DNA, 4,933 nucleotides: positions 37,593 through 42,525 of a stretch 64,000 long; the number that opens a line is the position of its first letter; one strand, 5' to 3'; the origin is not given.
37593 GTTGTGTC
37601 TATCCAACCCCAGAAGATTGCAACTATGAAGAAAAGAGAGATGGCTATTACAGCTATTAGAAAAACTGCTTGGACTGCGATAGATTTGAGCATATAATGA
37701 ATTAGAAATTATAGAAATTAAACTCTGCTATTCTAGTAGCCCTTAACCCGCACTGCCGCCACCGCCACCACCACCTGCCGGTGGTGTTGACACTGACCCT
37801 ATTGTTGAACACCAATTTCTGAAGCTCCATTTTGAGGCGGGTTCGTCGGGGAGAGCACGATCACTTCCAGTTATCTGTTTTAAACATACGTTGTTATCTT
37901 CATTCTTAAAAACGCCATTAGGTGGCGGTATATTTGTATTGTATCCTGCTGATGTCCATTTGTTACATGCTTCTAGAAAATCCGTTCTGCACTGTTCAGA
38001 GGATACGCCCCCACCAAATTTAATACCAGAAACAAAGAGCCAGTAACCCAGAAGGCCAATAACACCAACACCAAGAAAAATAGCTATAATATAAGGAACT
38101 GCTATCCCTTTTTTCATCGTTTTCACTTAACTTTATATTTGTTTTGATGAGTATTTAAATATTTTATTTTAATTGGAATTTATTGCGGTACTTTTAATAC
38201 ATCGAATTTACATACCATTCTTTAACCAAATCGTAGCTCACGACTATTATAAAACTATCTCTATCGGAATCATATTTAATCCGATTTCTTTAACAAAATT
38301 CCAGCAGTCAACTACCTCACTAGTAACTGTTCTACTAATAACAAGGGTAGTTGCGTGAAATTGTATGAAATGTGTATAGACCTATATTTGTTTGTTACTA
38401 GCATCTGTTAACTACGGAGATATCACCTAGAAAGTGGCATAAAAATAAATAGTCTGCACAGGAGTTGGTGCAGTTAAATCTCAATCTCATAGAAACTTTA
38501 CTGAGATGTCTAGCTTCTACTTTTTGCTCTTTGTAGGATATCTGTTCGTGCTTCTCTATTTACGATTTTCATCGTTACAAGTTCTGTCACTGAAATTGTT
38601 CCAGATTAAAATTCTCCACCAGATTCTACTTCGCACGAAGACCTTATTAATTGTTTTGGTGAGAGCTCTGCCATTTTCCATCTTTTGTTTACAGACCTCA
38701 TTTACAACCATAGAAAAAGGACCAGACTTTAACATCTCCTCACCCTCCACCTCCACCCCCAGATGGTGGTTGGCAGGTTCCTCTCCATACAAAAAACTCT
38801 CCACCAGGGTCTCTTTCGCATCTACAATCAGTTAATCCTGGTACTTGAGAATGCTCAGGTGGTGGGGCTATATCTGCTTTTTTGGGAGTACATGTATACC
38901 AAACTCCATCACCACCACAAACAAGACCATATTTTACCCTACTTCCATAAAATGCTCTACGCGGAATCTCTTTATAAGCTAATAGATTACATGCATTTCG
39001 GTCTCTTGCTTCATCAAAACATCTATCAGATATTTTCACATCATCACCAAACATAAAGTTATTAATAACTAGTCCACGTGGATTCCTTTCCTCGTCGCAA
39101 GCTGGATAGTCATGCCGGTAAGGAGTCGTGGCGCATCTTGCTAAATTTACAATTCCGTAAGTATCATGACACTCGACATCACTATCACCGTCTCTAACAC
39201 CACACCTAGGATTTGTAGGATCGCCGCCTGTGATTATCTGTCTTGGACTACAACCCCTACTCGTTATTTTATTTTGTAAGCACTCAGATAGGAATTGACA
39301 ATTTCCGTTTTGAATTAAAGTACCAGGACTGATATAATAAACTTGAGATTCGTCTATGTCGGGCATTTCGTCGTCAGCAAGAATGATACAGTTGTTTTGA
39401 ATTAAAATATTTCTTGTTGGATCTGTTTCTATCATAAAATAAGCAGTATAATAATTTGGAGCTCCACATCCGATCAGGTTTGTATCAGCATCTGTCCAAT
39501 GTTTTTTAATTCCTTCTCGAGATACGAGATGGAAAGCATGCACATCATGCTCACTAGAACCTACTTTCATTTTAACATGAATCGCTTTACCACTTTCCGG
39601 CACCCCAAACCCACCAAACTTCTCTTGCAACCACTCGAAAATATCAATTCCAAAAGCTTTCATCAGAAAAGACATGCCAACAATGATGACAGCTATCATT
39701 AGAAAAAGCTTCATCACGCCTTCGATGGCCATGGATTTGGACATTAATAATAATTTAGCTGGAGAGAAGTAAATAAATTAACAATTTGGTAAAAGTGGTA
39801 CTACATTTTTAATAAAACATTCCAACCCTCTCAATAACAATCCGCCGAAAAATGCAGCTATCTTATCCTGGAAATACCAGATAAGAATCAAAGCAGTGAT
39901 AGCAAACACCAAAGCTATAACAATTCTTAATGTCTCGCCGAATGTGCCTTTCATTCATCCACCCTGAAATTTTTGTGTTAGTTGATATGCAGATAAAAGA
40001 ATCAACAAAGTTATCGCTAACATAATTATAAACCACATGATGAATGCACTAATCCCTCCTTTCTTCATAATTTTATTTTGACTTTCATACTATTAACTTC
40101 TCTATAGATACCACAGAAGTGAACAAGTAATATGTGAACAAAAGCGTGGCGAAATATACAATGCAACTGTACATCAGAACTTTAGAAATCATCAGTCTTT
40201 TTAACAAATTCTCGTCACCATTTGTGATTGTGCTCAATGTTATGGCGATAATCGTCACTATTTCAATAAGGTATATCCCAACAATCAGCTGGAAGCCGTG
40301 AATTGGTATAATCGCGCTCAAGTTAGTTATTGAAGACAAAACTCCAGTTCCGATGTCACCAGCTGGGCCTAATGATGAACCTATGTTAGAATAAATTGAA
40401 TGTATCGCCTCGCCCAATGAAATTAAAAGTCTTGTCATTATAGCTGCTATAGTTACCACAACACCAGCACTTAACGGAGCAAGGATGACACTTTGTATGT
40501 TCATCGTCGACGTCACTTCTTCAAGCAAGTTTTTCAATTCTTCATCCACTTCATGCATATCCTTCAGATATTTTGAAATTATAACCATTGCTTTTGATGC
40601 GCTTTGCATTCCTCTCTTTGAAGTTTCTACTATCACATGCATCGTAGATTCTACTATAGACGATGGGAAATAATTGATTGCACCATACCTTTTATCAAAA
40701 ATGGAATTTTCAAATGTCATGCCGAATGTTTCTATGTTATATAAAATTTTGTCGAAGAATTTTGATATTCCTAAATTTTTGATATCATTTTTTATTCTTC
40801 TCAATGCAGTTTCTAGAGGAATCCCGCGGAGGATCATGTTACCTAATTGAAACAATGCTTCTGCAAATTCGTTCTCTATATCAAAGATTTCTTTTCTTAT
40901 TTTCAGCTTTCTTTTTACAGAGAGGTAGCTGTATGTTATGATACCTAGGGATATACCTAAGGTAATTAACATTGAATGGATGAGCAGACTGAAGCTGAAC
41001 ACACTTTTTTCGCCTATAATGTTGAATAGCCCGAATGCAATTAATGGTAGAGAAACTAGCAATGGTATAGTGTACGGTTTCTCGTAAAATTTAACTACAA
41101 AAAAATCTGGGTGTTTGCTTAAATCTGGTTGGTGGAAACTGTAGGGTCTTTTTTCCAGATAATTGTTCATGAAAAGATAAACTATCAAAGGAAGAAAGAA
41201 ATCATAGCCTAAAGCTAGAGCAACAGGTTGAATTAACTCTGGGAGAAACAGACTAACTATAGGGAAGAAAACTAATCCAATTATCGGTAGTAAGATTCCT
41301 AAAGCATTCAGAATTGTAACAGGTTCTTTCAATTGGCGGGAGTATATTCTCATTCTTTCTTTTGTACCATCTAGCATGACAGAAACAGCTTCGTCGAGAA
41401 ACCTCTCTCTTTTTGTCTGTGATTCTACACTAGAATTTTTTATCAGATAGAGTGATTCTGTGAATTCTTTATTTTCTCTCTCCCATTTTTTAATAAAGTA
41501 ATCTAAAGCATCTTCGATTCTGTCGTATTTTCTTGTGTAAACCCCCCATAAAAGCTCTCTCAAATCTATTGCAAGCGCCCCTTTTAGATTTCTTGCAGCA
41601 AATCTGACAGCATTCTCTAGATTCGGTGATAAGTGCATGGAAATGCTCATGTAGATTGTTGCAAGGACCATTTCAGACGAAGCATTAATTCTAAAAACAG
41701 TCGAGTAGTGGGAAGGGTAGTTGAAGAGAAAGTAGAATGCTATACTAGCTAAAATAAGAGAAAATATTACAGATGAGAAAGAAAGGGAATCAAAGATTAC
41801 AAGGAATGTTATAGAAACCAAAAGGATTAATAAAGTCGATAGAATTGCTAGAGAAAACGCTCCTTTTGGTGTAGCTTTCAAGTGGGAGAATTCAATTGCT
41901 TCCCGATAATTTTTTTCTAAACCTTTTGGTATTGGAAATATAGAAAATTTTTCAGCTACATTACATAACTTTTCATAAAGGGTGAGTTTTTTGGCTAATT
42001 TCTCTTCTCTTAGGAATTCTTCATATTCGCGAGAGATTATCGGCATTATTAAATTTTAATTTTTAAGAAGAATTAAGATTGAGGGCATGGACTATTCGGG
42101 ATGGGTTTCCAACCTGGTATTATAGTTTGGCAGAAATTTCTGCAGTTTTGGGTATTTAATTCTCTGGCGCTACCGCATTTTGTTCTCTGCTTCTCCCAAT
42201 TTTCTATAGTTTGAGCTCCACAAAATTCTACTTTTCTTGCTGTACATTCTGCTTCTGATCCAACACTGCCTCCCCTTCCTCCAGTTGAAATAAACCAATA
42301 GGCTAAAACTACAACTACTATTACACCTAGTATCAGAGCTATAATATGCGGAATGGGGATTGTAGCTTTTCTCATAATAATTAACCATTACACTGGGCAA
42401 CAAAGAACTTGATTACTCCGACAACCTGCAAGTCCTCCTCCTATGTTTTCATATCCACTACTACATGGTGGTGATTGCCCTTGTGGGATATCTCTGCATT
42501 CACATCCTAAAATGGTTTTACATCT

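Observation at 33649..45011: Oversized type IV pilus-like operon: one ATPase, one platform protein and about 12 pilin-like genes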

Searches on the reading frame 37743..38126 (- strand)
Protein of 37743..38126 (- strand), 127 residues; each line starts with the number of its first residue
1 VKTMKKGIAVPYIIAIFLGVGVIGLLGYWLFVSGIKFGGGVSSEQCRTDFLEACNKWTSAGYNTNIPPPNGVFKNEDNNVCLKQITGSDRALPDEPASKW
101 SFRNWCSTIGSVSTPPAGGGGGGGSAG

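Call 3: search_protein_families(library=pfam, proteins=[window:37743-38126:-], max_evalue=0.1)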
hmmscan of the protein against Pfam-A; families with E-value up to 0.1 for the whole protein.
window:37743-38126:- (127 aa): 0 families

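Call 6: search_protein_families(library=ncbifam, proteins=[window:37743-38126:-], max_evalue=0.1)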
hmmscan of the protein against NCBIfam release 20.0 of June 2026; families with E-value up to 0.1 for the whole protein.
window:37743-38126:- (127 aa): 1 family
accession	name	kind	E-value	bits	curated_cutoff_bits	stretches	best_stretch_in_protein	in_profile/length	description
NF045712.1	sulf_resp_HmcD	equivalog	0.0047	16.9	34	1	16-34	17-35/38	sulfate respiration complex protein HmcD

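Call 47: find_homologous_proteins(query=A2, max_evalue=0.001)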
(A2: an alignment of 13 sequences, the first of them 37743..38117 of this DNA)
Query A2 (13 sequences) (124 aa, profile of the alignment): 144 proteins with E <= 0.001 among 995 candidates; the best 120 are listed.
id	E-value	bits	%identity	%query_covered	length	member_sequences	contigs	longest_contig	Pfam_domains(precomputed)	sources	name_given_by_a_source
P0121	2.6e-27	113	100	100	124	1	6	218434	-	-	-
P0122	3.5e-27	113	32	52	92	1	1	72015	-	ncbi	-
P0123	7.2e-27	112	57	85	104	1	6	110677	-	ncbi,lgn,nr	ncbi:MAG: hypothetical protein HYS62_01190 [Candidatus Aenigmarchaeota archaeon]|nr:hypothetical pro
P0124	1.2e-26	111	57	85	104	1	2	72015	-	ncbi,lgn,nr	ncbi:MAG: hypothetical protein HYS80_00160 [Candidatus Aenigmarchaeota archaeon]|nr:hypothetical pro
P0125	1.3e-25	108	44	50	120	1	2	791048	-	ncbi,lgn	-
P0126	2.4e-25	107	55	38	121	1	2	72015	-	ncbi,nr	ncbi:MAG: hypothetical protein HYS80_01015 [Candidatus Aenigmarchaeota archaeon]|nr:hypothetical pro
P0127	2.5e-25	107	34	47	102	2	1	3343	-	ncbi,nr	ncbi:MAG: hypothetical protein HYS80_01010 [Candidatus Aenigmarchaeota archaeon]|nr:hypothetical pro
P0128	4.7e-25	106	60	85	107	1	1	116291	-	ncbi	-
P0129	5.7e-25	106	61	87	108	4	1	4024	-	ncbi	-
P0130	2.5e-24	104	36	51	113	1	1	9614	-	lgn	-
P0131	6.4e-24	103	66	85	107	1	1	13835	-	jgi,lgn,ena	-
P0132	6.9e-24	102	42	48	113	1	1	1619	-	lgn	-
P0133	2.7e-23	101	66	81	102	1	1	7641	-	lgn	-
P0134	7.8e-23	99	45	45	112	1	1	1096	-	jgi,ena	-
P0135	9.5e-23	99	39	60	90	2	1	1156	-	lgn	-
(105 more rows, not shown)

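Call 54: predict_structure(alignment_id=A3)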
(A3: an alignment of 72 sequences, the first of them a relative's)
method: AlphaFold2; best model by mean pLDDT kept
length: 124 residues; sequences in the alignment: 72
mean_pLDDT: 67.7   pTM: 0.42
mean pLDDT of the five models: 67.7, 66.0, 64.6, 62.5, 62.3
residues with pLDDT >= 90: 5; 70-90: 49; 50-70: 51; < 50: 19
segments of 3 or more residues with pLDDT < 50: 108-124
pLDDT, mean of each block of 10 residues (from residue 1): 67 88 83 53 76 77 64 67 68 73 64 41 41
secondary structure, 60 per line:
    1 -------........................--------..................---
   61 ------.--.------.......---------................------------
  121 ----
elements in order: H8-31 H40-57 H77-83 H93-108

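Call 60: fold_search(model_id=the predicted structure, library=pdb)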
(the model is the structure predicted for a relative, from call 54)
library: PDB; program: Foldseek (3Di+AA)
matches with E <= 10: 19; with E <= 0.001: 0
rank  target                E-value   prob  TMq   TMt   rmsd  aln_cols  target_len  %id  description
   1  6ssk_B                4.3e+00  0.04  0.20  0.13  11.0       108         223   11  Human endogenous retrovirus (HML2) mature capsid assembly, D5 capsule (released 2020-01-01)
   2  2vm6_A                5.4e+00  0.04  0.22  0.19  15.4       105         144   13  Human Bcl2-A1 in complex with Bim-BH3 peptide (released 2008-02-05)
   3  5l93_A                5.4e+00  0.02  0.17  0.11  14.8        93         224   11  An atomic model of HIV-1 CA-SP1 reveals structures regulating assembly and maturation (released 2016-07-13)
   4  6ssk_H                6.1e+00  0.03  0.20  0.12  11.1       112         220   12  Human endogenous retrovirus (HML2) mature capsid assembly, D5 capsule (released 2020-01-01)
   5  3j7a_W                6.9e+00  0.05  0.21  0.26  10.7        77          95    9  Cryo-EM structure of the Plasmodium falciparum 80S ribosome bound to the anti-protozoan drug emetine, small subunit (released 2014-07-16)
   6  4f62_A                7.3e+00  0.04  0.22  0.13  10.4        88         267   10  Crystal structure of a putative farnesyl-diphosphate synthase from Marinomonas sp. MED121 (Target EFI-501980) (released 2012-06-13)
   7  3lji                  7.3e+00  0.04  0.24  0.13  10.1        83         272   13  CRYSTAL STRUCTURE OF putative geranyltranstransferase from Pseudomonas fluorescens Pf-5 (released 2010-02-09)
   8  7s0r_A                7.3e+00  0.03  0.21  0.28  14.4        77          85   16  Crystal Structure of a Complement Factor H-binding Fragment within the B75KN Region of the Group B Streptococcus Beta  (released 2021-12-15)
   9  7pwf_R                7.3e+00  0.03  0.18  0.19  11.4        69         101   16  Cryo-EM structure of small subunit of Giardia lamblia ribosome at 2.9 A resolution (released 2022-05-25)
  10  5j43_B                7.8e+00  0.02  0.18  0.21  15.3        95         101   13  CdiA-CT from uropathogenic Escherichia coli in complex with CysK (released 2016-07-27)
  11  5hgo                  7.8e+00  0.02  0.16  0.11  12.1        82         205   13  Hexameric HIV-1 CA R18G mutant (released 2016-08-10)
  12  7y64_E                8.3e+00  0.04  0.20  0.31  10.1        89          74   11  Cryo-EM structure of C5a-bound C5aR1 in complex with Gi protein (released 2023-03-01)
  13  8fzc_A                8.3e+00  0.02  0.18  0.11  14.7        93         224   10  HIV-2 Gag Capsid from Immature Virus-like Particles (released 2023-06-07)
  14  9y4h_AR               8.8e+00  0.04  0.20  0.24  10.4        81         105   10  Structure of guinea pig ribosome with P/E-tRNA and mRNA (released 2026-02-18)
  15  6ssk_F                8.8e+00  0.03  0.21  0.13  10.8        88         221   16  Human endogenous retrovirus (HML2) mature capsid assembly, D5 capsule (released 2020-01-01)
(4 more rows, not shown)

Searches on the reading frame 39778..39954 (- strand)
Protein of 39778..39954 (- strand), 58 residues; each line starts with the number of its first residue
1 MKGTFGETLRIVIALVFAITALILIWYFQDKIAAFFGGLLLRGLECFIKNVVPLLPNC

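Call 4: search_protein_families(library=pfam, proteins=[window:39778-39954:-], max_evalue=0.1)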
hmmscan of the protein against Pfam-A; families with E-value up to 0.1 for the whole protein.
window:39778-39954:- (58 aa): 1 family
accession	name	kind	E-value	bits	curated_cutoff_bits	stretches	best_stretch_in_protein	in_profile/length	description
PF19507.4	DUF6041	-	0.084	13.3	27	1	4-48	51-93/140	Family of unknown function (DUF6041)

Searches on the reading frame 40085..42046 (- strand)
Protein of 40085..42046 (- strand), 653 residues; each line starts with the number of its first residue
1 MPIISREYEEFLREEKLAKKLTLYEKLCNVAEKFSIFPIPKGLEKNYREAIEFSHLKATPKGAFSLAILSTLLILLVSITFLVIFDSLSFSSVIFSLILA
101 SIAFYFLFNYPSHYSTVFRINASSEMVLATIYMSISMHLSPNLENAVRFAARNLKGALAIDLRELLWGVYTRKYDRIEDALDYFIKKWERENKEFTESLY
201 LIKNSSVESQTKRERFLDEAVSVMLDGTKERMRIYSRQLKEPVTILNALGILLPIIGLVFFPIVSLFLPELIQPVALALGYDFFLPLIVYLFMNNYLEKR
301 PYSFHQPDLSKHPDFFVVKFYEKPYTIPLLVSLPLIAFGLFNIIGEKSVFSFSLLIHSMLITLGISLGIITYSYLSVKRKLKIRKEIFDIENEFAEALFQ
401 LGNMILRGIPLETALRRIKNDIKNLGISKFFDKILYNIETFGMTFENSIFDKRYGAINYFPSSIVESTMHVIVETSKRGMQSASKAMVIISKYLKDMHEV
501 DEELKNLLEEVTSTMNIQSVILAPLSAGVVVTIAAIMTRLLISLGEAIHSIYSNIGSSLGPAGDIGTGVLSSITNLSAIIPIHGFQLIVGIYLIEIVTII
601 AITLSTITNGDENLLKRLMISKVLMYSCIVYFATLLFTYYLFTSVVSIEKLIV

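Call 3: search_protein_families(library=pfam, proteins=[window:40085-42046:-], max_evalue=0.1)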
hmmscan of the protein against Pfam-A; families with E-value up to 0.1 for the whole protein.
window:40085-42046:- (653 aa): 1 family
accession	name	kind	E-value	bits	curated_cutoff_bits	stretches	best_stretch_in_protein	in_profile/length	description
PF00482.28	T2SSF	-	0.00011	22.6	25.2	0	398-526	2-120/125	Type II secretion system (T2SS), protein F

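Call 6: search_protein_families(library=ncbifam, proteins=[window:40085-42046:-], max_evalue=0.1)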
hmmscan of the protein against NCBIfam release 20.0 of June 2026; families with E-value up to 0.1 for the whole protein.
window:40085-42046:- (653 aa): 0 families

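Call 42: search_solved_structures(query=A1, max_evalue=1)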
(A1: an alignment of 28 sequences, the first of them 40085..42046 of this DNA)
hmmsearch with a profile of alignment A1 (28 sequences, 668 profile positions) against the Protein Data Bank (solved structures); distinct sequences matched with E-value up to 1: 11.
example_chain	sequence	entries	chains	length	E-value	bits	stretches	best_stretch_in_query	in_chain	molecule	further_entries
6clz_B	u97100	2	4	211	0.064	14.9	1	178-252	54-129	Apolipoprotein A-I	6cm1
2vmb_A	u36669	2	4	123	0.17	13.5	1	417-467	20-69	GENERAL SECRETION PATHWAY PROTEIN F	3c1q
2vma_A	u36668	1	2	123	0.17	13.5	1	417-467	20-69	GENERAL SECRETION PATHWAY PROTEIN F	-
3r2p_A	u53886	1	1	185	0.31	12.6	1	187-252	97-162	Apolipoprotein A-I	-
6pts_A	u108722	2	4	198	0.35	12.5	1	187-252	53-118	Apolipoprotein A-I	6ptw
4v6m_A0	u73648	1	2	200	0.36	12.5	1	187-252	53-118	Apolipoprotein A-I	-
1av1_A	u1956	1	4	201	0.36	12.4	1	187-252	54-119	APOLIPOPROTEIN A-I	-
2msc_A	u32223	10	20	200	0.36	12.4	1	187-252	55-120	Apolipoprotein A-I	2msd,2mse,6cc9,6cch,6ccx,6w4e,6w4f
7kjr_C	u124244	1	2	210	0.4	12.3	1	187-252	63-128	Apolipoprotein A-I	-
8eqs_C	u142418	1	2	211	0.4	12.3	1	187-252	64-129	Apolipoprotein A-I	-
3k2s_A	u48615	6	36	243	0.52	11.9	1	187-252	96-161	Apolipoprotein A-I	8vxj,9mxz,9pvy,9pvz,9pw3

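Call 43: search_protein_families(library=pfam, alignment_id=A1, max_evalue=0.01)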
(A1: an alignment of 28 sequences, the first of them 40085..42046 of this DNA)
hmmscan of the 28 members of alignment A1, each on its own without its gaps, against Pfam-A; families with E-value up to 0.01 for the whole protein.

A. member 1, window:40085-42046:- (653 aa): 1 family
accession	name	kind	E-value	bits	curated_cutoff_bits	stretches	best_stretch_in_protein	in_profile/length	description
PF00482.28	T2SSF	-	0.00011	22.6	25.2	0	398-526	2-120/125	Type II secretion system (T2SS), protein F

B. families by the number of members that match (of 28 scanned): 5 families
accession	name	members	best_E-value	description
PF00482.28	T2SSF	15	7e-11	Type II secretion system (T2SS), protein F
PF20990.2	DUF2207_C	3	7.6e-05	Predicted membrane protein (DUF2207) C-terminal domain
PF20572.3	DUF6781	2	0.00018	Family of unknown function (DUF6781)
PF09548.15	Spore_III_AB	1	0.0023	Stage III sporulation protein AB (spore_III_AB)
PF20609.3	pAdhesive_17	1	0.003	Putative adhesive domain (group 17)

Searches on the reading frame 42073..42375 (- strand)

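Call 3: search_protein_families(library=pfam, proteins=[window:42073-42375:-], max_evalue=0.1)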
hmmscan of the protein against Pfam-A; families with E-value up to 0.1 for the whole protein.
window:42073-42375:- (100 aa): 1 family
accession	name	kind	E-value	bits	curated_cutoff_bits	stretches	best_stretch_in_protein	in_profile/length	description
PF10222.14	DUF2152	-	0.00051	18.9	29.4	1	15-67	17-68/593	Uncharacterized conserved protein (DUF2152)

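Call 6: search_protein_families(library=ncbifam, proteins=[window:42073-42375:-], max_evalue=0.1)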
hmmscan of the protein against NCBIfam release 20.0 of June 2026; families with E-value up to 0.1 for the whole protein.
window:42073-42375:- (100 aa): 1 family
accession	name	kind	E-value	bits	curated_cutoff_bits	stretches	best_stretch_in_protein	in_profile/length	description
NF041949.1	THIVI_2564_fam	equivalog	0.027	14.5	33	1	5-29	21-45/51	Thivi_2564 family membrane protein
